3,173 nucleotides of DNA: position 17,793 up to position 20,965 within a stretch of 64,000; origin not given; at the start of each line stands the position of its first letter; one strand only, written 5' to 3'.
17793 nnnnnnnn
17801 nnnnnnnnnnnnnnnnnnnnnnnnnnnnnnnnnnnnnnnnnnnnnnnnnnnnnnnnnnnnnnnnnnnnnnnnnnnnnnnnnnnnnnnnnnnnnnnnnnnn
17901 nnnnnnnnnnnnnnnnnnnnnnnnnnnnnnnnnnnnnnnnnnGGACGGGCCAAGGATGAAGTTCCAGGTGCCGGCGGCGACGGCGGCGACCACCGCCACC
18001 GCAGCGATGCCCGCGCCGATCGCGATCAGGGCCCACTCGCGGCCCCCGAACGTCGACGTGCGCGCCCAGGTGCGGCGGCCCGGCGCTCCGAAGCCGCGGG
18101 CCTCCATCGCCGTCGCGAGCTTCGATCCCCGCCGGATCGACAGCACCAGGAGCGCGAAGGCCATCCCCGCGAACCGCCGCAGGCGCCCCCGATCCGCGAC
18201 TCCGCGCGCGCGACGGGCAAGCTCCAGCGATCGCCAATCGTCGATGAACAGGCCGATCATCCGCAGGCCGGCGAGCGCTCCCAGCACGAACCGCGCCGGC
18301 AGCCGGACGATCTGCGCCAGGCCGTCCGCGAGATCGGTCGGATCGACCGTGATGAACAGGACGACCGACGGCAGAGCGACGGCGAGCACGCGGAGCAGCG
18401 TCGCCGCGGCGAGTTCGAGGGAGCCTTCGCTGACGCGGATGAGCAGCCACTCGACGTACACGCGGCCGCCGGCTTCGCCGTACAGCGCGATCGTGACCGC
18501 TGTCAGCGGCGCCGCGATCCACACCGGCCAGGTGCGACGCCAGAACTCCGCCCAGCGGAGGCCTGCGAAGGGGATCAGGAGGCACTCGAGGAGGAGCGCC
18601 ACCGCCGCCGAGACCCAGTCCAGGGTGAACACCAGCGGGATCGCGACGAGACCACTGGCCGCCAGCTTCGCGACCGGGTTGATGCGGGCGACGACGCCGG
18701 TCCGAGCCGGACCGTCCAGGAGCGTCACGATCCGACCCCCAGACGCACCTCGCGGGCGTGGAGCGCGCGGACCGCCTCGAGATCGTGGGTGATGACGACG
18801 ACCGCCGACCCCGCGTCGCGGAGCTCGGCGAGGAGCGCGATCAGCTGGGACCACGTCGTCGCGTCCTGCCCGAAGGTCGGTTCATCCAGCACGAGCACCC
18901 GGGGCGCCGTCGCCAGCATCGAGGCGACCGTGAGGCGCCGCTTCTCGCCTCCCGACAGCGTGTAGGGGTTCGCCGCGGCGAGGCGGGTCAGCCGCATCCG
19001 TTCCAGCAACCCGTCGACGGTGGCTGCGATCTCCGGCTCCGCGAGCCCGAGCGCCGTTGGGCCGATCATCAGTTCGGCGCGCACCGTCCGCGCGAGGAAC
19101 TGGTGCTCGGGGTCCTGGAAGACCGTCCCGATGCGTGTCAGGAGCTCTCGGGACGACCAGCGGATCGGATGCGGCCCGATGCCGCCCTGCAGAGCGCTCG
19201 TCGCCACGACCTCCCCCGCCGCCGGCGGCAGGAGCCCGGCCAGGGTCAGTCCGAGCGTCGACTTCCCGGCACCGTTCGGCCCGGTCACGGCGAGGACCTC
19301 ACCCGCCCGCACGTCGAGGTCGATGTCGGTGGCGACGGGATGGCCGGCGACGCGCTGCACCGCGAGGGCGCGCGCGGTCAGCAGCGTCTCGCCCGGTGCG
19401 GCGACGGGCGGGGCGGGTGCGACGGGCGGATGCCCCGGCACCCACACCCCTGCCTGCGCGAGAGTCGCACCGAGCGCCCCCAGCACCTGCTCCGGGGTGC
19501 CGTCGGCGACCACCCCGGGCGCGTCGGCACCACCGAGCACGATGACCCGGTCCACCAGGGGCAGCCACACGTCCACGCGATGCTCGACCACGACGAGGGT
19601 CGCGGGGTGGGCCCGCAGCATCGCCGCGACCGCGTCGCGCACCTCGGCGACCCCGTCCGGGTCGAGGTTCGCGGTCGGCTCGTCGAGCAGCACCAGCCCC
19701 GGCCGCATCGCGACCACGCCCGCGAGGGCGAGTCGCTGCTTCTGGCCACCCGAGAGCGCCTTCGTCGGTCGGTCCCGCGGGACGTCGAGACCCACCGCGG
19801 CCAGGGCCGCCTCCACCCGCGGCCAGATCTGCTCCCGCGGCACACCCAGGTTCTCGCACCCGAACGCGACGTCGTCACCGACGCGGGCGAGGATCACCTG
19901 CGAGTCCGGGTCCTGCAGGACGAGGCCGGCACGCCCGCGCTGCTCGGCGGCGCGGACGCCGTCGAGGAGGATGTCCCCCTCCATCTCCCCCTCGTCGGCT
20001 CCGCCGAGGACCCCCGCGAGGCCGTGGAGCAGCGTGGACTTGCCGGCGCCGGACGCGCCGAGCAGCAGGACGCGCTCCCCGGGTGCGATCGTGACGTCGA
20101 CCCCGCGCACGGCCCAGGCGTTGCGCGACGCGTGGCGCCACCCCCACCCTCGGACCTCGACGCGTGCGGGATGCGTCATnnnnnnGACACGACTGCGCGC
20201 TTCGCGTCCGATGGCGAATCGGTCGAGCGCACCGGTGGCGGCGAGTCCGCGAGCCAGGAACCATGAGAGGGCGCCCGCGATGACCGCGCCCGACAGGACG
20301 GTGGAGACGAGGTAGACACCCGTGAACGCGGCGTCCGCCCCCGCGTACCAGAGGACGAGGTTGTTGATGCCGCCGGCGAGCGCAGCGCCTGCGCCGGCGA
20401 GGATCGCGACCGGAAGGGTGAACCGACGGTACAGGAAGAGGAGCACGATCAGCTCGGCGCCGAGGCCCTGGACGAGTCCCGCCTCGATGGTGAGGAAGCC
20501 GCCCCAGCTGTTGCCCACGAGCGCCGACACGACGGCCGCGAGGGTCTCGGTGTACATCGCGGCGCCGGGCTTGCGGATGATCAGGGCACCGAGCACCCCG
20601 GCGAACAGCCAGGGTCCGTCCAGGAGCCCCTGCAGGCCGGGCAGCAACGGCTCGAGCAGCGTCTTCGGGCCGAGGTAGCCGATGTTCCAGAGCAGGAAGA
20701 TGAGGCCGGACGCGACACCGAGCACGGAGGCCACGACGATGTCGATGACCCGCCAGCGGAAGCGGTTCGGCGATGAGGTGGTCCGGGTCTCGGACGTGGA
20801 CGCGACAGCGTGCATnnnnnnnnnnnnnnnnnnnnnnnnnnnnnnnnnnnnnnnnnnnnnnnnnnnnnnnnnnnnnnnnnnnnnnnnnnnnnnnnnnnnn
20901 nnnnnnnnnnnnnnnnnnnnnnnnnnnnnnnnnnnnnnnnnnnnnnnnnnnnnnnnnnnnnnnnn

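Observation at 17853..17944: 17 bp tandem repeat (~5.5 units) fused to the ecfT stop codon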

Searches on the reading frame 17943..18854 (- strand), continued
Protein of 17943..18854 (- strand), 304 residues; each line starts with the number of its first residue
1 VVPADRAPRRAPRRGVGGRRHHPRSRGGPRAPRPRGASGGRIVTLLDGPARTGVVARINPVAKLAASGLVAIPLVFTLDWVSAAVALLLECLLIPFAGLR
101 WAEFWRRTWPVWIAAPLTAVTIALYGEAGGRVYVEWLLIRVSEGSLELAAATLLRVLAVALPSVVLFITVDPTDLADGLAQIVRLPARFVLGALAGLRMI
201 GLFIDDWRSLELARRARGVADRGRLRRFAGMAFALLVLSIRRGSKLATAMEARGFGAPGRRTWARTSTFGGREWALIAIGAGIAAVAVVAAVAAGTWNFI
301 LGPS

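Call 51: find_encoding_contigs(protein=P0122, flank=600, max_places=6)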
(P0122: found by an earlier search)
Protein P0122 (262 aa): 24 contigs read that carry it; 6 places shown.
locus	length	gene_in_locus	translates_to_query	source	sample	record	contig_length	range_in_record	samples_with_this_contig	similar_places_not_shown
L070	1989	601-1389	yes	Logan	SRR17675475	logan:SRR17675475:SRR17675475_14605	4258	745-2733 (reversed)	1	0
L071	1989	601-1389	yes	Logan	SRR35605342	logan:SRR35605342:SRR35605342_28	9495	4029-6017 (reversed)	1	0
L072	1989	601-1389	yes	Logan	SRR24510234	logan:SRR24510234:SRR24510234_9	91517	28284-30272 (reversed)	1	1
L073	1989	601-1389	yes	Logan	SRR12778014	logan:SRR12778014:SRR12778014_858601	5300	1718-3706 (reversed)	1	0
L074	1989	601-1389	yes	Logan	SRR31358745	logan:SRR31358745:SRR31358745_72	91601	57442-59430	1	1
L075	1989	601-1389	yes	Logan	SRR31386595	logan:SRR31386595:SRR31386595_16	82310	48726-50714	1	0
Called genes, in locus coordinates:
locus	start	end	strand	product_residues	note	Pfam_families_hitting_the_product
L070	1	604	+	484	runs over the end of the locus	PF13481:AAA_25 (faint), PF00005:ABC_tran, PF02463:SMC_N (faint), PF13476:AAA_23 (faint), PF13555:AAA_29 (faint), PF20703:nSTAND1 (faint), PF13304:AAA_21 (faint), PF00005:ABC_tran, +1 more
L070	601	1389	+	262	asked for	PF02361:CbiQ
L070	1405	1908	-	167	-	PF13302:Acetyltransf_3 (weak), PF00583:Acetyltransf_1, PF13673:Acetyltransf_10, PF13508:Acetyltransf_7, PF14542:Acetyltransf_CG (weak)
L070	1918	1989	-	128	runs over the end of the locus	PF04237:YjbR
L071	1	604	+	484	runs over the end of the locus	PF01078:Mg_chelatase (faint), PF13481:AAA_25 (faint), PF00005:ABC_tran, PF02463:SMC_N (faint), PF13476:AAA_23 (faint), PF13555:AAA_29 (faint), PF20703:nSTAND1 (faint), PF00005:ABC_tran, +3 more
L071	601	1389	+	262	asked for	PF02361:CbiQ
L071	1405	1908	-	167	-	PF13302:Acetyltransf_3 (weak), PF00583:Acetyltransf_1, PF13673:Acetyltransf_10, PF13508:Acetyltransf_7, PF14542:Acetyltransf_CG (weak)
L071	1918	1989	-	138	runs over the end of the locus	PF04237:YjbR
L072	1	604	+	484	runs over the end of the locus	PF01078:Mg_chelatase (faint), PF13481:AAA_25 (faint), PF00005:ABC_tran, PF02463:SMC_N (faint), PF13476:AAA_23 (faint), PF13555:AAA_29 (faint), PF20703:nSTAND1 (faint), PF00005:ABC_tran, +3 more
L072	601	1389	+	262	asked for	PF02361:CbiQ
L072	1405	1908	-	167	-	PF13302:Acetyltransf_3 (weak), PF00583:Acetyltransf_1, PF13673:Acetyltransf_10, PF13508:Acetyltransf_7, PF14542:Acetyltransf_CG (weak)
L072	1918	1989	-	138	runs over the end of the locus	PF04237:YjbR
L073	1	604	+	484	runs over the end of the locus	PF13481:AAA_25 (faint), PF00005:ABC_tran, PF02463:SMC_N (faint), PF13476:AAA_23 (faint), PF13555:AAA_29 (faint), PF20703:nSTAND1 (faint), PF13304:AAA_21 (faint), PF00005:ABC_tran, +1 more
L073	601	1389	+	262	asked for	PF02361:CbiQ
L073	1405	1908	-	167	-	PF13302:Acetyltransf_3 (weak), PF00583:Acetyltransf_1, PF13673:Acetyltransf_10, PF13508:Acetyltransf_7, PF14542:Acetyltransf_CG (weak)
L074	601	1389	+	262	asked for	PF02361:CbiQ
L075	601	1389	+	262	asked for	PF02361:CbiQ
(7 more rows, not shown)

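Call 53: search_protein_families(library=ncbifam, proteins=[window:17943-18728:-])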
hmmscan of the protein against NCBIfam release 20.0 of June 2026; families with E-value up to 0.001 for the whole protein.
window:17943-18728:- (262 aa): 1 family
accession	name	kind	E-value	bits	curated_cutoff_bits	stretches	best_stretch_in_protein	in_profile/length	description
TIGR02454.1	ECF_T_CbiQ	equivalog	1.8e-19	70.4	111.8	1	16-211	1-200/200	cobalt ECF transporter T component CbiQ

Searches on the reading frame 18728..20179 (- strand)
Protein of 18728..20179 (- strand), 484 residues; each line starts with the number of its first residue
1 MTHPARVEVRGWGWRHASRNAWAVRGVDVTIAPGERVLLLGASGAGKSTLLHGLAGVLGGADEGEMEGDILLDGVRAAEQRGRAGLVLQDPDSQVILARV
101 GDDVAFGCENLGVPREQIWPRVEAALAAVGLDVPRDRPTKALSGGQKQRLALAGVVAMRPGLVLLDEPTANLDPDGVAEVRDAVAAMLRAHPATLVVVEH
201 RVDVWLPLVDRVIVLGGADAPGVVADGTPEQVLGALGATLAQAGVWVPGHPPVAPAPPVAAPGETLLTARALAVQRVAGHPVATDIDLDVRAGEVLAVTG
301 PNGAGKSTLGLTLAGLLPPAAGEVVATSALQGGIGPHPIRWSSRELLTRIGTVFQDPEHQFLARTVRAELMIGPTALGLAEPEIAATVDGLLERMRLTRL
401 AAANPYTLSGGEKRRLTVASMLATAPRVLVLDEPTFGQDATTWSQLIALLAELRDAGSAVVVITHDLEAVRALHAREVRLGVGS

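Call 5: search_protein_families(library=pfam, proteins=[window:18728-20179:-])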
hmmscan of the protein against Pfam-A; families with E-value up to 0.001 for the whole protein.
window:18728-20179:- (484 aa): 13 families
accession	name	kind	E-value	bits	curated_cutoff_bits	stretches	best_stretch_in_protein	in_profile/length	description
PF00005.33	ABC_tran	-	3.5e-52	177.1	25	2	284-435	2-136/137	ABC transporter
PF13304.12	AAA_21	-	4.1e-16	60.4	27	1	296-360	2-66/304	AAA domain, putative AbiEii toxin, Type IV TA system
PF13555.12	AAA_29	-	2e-10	40.7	27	1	26-60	14-48/61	P-loop containing region of AAA domain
PF02463.25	SMC_N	-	9.1e-10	38.8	40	0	295-471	26-203/220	RecF/RecN/SMC N terminal domain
PF13476.12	AAA_23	-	5.4e-06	27.6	27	0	38-64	23-49/201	AAA domain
PF01078.27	Mg_chelatase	-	5.6e-06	26.3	20.3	0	23-66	11-54/207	Magnesium chelatase, subunit ChlI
PF13481.12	AAA_25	-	8e-06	26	27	0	21-55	23-54/195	AAA domain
PF13558.12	SbcC_Walker_B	-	8.8e-06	26.3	27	0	137-183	28-87/90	SbcC/RAD50-like, Walker B motif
PF13191.12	AAA_16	-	9.1e-06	26.7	32.6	0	290-462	19-166/167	AAA ATPase domain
PF03193.22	RsgA_GTPase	-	3.3e-05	24.2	30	0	35-56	107-128/174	RsgA GTPase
PF20703.3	nSTAND1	-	0.00011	22.5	27.1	0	290-326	30-60/379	Novel STAND NTPase 1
PF13521.12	AAA_28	-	0.0002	22.1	27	0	36-59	1-24/164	AAA domain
PF13401.12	AAA_22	-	0.00022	22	27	0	294-330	6-33/130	AAA domain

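Call 53: search_protein_families(library=ncbifam, proteins=[window:18728-20179:-])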
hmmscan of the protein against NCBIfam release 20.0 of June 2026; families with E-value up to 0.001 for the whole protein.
window:18728-20179:- (484 aa): 193 families (the best 25 are shown)
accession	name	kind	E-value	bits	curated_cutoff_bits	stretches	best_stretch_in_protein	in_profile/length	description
TIGR04520.1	ECF_ATPase_1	equivalog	1.4e-94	316.5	315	2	13-248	7-238/269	energy-coupling factor transporter ATPase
TIGR01166.1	cbiO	subfamily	2.9e-91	304.1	211.8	2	23-204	7-189/190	cobalt ABC transporter, ATP-binding protein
TIGR04521.1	ECF_ATPase_2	equivalog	3e-90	302.1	330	2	284-473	22-211/279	energy-coupling factor transporter ATPase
NF010156.0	PRK13635.1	equivalog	5.2e-81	271.8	392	2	8-248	7-242/279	energy-coupling factor ABC transporter ATP-binding protein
NF010157.0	PRK13636.1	equivalog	1.4e-79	267.2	463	2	20-232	18-229/285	cobalt transporter ATP-binding subunit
NF010171.0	PRK13652.1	equivalog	4.4e-76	255.6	476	2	17-234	14-227/277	cobalt transporter ATP-binding subunit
NF010158.0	PRK13637.1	equivalog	3.9e-73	246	390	2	22-248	21-247/287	energy-coupling factor transporter ATPase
NF010155.0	PRK13634.1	equivalog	1.7e-69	234.3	413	2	22-248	21-248/290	energy-coupling factor ABC transporter ATP-binding protein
NF010170.0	PRK13651.1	equivalog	1.6e-61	207.9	432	2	79-233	102-253/308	cobalt transporter ATP-binding subunit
TIGR02673.1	FtsE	equivalog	7.7e-60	202.2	264.85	2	280-483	15-213/214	cell division ATP-binding protein FtsE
TIGR02857.1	CydD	equivalog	8e-58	196.7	435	2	15-215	328-529/529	thiol reductant ABC exporter subunit CydD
NF010159.0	PRK13638.1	equivalog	8.3e-58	195.9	489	2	24-246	17-236/271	energy-coupling factor ABC transporter ATP-binding protein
TIGR01188.1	drrA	subfamily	1.2e-56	192.3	312.45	2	284-473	10-190/302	daunorubicin resistance ABC transporter, ATP-binding protein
NF040873.1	AztA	equivalog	4.9e-56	189.3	220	3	21-204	5-181/191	zinc ABC transporter ATP-binding protein AztA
TIGR02868.1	CydC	equivalog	1.9e-55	188.5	329.05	2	248-467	316-530/530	thiol reductant ABC exporter subunit CydC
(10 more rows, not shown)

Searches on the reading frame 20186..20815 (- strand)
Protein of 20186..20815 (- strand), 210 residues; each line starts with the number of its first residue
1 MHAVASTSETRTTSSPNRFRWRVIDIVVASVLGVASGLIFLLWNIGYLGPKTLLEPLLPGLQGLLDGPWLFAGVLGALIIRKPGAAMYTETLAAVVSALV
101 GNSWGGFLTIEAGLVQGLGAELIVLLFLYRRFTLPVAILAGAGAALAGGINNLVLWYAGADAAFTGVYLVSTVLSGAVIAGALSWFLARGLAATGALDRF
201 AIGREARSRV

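Call 5: search_protein_families(library=pfam, proteins=[window:20186-20815:-])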
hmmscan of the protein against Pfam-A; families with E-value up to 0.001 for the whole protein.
window:20186-20815:- (210 aa): 1 family
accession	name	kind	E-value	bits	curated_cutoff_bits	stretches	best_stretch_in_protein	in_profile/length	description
PF09819.14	ABC_cobalt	-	4.1e-36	124.2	25.2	1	24-146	1-120/121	ABC-type cobalt transport system, permease component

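Call 53: search_protein_families(library=ncbifam, proteins=[window:20186-20815:-])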
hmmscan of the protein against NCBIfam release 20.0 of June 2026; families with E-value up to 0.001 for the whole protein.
window:20186-20815:- (210 aa): 0 families
